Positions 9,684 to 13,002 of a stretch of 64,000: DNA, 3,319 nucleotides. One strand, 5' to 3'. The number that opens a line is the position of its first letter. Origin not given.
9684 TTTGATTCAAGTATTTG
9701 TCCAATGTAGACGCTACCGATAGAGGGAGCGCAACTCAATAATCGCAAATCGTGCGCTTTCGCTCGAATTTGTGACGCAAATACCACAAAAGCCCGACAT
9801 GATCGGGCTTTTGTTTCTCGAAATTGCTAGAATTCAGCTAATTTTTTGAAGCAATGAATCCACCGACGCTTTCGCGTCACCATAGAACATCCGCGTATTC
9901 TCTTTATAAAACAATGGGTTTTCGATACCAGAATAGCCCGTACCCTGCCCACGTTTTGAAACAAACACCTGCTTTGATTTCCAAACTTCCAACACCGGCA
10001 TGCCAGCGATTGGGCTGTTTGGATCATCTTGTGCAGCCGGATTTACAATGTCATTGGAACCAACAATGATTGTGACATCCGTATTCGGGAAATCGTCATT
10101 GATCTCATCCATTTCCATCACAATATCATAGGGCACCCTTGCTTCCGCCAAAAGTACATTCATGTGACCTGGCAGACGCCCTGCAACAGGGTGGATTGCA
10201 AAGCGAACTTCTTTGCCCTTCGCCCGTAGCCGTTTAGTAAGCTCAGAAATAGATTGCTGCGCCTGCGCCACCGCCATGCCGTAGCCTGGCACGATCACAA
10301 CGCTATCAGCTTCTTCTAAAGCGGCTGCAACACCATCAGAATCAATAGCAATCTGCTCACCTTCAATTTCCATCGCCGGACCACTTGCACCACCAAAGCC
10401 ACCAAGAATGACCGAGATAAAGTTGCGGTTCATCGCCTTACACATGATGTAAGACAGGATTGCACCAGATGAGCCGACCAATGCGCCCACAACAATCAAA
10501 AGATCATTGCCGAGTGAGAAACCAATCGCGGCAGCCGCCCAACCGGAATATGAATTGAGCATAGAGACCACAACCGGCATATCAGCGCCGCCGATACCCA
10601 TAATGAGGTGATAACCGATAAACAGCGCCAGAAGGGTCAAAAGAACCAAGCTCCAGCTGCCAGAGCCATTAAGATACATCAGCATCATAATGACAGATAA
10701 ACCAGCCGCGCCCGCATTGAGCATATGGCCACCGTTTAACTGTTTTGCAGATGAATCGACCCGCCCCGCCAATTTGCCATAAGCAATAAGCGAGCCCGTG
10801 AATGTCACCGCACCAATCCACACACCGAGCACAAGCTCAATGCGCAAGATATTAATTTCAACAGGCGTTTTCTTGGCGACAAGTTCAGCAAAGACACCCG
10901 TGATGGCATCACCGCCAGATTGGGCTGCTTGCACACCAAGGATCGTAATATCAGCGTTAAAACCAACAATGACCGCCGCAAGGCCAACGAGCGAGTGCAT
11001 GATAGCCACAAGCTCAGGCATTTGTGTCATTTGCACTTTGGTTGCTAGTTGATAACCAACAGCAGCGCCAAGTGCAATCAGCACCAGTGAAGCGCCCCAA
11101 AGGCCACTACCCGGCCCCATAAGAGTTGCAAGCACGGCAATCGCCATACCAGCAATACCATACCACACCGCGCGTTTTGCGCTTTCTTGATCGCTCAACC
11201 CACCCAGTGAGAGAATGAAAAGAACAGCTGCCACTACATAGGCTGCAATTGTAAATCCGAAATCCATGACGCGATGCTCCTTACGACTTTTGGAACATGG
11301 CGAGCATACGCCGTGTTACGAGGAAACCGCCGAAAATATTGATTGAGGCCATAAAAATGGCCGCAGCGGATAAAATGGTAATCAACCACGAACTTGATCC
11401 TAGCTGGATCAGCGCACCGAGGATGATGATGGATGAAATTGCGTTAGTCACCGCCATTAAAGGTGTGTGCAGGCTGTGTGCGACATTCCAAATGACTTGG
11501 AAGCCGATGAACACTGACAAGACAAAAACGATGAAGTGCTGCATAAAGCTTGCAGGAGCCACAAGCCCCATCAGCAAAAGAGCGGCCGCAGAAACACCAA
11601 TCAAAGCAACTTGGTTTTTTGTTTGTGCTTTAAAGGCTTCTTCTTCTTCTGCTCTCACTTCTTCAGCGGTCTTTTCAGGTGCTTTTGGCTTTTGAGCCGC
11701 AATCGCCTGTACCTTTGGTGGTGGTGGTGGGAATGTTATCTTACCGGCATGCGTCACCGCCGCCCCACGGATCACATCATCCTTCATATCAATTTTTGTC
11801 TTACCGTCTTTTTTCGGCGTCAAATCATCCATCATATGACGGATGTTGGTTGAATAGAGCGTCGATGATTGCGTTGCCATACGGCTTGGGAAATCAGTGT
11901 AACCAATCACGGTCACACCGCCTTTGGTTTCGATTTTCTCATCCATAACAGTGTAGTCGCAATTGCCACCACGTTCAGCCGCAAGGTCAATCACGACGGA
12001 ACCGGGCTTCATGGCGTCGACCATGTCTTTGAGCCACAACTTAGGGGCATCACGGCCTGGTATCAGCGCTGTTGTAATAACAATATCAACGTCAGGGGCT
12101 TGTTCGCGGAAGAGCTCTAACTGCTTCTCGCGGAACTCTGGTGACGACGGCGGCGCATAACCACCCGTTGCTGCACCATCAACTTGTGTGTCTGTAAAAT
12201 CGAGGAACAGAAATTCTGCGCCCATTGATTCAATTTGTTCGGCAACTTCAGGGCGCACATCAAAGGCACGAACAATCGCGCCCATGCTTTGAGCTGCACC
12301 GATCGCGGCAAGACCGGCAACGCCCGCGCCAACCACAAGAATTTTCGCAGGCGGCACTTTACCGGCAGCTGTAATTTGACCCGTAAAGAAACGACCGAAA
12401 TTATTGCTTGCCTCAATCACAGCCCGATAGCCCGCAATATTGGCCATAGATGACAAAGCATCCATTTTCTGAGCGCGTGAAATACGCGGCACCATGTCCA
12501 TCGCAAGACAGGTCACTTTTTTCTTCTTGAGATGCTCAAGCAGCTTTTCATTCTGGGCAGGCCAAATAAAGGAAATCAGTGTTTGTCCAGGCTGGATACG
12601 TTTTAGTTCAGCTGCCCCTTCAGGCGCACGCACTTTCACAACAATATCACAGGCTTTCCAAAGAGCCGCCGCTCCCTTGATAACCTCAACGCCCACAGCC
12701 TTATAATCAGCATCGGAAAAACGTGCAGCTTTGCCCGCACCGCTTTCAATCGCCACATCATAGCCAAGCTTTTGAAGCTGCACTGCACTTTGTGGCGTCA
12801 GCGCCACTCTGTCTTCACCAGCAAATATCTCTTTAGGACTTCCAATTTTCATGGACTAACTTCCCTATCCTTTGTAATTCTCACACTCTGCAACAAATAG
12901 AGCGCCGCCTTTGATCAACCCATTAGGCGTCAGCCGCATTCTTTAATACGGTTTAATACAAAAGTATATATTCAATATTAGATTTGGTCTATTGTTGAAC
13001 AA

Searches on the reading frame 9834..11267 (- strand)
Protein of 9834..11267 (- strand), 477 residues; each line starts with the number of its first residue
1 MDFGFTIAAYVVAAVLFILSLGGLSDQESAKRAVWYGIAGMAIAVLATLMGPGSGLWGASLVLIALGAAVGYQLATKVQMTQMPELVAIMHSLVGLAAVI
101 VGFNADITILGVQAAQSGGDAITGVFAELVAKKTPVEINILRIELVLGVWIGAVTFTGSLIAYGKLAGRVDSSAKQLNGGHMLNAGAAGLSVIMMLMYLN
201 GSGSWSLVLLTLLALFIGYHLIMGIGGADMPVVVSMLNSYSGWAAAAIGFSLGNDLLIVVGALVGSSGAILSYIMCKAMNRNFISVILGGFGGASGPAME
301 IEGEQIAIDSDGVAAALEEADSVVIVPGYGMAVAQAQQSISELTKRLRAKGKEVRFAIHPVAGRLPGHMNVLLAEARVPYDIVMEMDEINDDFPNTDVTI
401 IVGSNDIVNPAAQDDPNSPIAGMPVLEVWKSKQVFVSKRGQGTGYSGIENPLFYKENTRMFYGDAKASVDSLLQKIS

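Call 58: search_protein_families(library=pfam, proteins=[window:9834-11267:-], max_evalue=0.00001)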
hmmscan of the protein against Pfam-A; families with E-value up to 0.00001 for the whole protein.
window:9834-11267:- (477 aa): 1 family
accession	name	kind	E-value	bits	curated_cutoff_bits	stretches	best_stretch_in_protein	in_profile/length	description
PF02233.22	PNTB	-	3.1e-182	607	31.7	1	8-474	3-455/456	NAD(P) transhydrogenase beta subunit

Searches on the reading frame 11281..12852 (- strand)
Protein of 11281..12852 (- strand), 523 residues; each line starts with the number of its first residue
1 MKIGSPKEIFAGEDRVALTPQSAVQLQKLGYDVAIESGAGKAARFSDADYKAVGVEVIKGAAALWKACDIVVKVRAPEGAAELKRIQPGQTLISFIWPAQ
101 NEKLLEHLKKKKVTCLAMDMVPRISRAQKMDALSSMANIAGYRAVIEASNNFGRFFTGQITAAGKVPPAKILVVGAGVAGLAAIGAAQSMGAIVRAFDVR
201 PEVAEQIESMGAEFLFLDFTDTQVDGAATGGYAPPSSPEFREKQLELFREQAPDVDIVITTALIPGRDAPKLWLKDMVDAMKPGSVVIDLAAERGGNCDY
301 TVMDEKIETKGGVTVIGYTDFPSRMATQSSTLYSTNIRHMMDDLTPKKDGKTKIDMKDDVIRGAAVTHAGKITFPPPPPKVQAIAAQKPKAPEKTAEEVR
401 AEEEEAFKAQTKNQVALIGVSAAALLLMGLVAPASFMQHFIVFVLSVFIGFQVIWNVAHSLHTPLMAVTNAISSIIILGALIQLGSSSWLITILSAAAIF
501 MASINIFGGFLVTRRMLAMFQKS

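Call 58: search_protein_families(library=pfam, proteins=[window:11281-12852:-], max_evalue=0.00001)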
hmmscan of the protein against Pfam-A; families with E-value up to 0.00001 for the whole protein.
window:11281-12852:- (523 aa): 3 families
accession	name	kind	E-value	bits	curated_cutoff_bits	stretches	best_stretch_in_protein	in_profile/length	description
PF01262.27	AlaDh_PNT_C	-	1.1e-67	228.1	23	1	144-374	1-213/214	Alanine dehydrogenase/PNT, C-terminal domain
PF05222.21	AlaDh_PNT_N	-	8.2e-49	165.8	30.4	1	6-140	3-136/136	Alanine dehydrogenase/PNT, N-terminal domain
PF12769.12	PNTB_4TM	-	6.2e-33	113.6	26.2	1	439-522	1-85/85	4TM region of pyridine nucleotide transhydrogenase, mitoch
